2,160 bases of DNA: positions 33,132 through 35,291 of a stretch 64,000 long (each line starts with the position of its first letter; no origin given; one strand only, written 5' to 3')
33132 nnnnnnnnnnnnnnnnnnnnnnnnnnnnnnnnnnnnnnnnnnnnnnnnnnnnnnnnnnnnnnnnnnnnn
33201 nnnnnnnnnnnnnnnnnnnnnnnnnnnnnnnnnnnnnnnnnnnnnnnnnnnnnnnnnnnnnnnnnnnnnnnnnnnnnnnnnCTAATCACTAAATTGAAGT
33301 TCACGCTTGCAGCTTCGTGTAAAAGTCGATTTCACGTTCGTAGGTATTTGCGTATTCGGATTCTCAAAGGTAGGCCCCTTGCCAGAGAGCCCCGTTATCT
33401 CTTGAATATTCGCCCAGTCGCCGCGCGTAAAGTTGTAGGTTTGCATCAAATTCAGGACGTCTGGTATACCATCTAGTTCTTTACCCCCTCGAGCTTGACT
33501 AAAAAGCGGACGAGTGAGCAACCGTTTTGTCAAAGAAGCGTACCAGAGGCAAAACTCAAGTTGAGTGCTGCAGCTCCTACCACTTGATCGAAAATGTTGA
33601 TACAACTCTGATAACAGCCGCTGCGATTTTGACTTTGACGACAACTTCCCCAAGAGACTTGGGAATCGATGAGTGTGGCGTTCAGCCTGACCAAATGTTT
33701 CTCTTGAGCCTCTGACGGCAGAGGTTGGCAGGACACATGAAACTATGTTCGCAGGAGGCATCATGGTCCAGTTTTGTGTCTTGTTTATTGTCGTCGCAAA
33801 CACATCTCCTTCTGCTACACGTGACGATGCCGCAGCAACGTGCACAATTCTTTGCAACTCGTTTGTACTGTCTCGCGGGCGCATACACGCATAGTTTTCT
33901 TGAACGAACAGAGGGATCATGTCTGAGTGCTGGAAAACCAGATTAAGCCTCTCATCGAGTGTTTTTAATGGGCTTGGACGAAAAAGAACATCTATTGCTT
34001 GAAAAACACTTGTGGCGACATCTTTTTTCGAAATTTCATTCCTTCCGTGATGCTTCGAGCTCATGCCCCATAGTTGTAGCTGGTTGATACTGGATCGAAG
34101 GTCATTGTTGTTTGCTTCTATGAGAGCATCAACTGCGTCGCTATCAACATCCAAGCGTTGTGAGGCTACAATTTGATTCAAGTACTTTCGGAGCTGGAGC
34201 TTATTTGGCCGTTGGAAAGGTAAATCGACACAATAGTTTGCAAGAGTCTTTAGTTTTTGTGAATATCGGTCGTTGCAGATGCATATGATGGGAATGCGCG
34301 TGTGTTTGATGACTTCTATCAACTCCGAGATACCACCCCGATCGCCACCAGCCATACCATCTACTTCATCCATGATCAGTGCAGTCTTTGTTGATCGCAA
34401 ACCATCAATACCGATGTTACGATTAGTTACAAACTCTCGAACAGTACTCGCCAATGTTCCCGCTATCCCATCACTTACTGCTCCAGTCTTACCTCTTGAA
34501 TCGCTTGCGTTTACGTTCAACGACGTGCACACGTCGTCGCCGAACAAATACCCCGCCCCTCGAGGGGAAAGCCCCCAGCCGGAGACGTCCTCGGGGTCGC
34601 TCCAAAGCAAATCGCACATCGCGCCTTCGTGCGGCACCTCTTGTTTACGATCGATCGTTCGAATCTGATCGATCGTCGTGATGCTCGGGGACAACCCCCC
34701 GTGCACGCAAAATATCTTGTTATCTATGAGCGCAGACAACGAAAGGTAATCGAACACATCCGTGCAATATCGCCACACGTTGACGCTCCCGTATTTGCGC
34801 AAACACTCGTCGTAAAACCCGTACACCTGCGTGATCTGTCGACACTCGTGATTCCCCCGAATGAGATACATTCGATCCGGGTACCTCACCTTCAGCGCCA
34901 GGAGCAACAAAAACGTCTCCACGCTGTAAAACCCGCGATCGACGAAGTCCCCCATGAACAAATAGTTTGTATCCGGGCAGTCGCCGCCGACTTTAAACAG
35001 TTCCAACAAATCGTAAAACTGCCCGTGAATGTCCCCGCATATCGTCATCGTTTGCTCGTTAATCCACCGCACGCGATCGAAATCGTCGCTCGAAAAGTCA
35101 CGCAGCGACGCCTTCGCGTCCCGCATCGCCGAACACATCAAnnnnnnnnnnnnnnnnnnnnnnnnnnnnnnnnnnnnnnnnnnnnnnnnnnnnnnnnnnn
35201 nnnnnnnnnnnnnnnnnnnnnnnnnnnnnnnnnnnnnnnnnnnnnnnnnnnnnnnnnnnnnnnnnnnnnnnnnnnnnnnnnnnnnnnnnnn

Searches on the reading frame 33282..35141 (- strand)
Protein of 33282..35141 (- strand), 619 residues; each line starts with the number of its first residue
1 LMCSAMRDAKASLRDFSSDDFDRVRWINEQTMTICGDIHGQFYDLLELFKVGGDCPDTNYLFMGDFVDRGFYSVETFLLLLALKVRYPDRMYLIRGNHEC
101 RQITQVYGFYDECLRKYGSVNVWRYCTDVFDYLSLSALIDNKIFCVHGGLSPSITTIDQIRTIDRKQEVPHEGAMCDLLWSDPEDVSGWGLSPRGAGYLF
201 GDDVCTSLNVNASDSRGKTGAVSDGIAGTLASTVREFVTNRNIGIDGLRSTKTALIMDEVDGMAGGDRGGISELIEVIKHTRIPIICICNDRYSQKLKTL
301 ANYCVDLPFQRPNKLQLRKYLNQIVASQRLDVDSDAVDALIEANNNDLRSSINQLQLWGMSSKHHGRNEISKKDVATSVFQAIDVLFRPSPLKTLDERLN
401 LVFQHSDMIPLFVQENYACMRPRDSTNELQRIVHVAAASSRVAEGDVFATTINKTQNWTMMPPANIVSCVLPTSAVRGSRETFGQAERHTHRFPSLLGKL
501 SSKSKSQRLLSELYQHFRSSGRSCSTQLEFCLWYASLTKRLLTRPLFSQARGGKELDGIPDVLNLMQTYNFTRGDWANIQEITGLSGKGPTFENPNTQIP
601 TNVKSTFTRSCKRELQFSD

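Call 3: search_protein_families(library=pfam, proteins=[window:33282-35141:-], max_evalue=0.01)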
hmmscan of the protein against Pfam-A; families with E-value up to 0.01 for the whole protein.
window:33282-35141:- (619 aa): 4 families
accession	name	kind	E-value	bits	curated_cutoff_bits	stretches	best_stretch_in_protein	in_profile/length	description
PF00149.33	Metallophos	-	3.2e-42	145.6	21.5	1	33-208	4-174/191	Calcineurin-like phosphoesterase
PF08519.17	RFC1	-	1.1e-40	139.7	23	1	442-612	1-157/158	Replication factor RFC1 C terminal domain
PF25361.1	AAA_lid_RFC1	-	9e-08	31.9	34.9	1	316-364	3-51/59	RFC1-like, AAA+ ATPase lid domain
PF16193.11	AAA_assoc_2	-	0.00077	20.1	34.3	1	328-379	3-55/81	AAA C-terminal domain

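Call 61: find_encoding_contigs(protein=window:33282-35138:-, flank=3000, max_places=6)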
Protein window:33282-35138:- (618 aa): no gene with exactly this product is on record in the collection.

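Call 62: find_encoding_contigs(protein=window:33282-35126:-, flank=3000, max_places=6)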
Protein window:33282-35126:- (614 aa): no gene with exactly this product is on record in the collection.
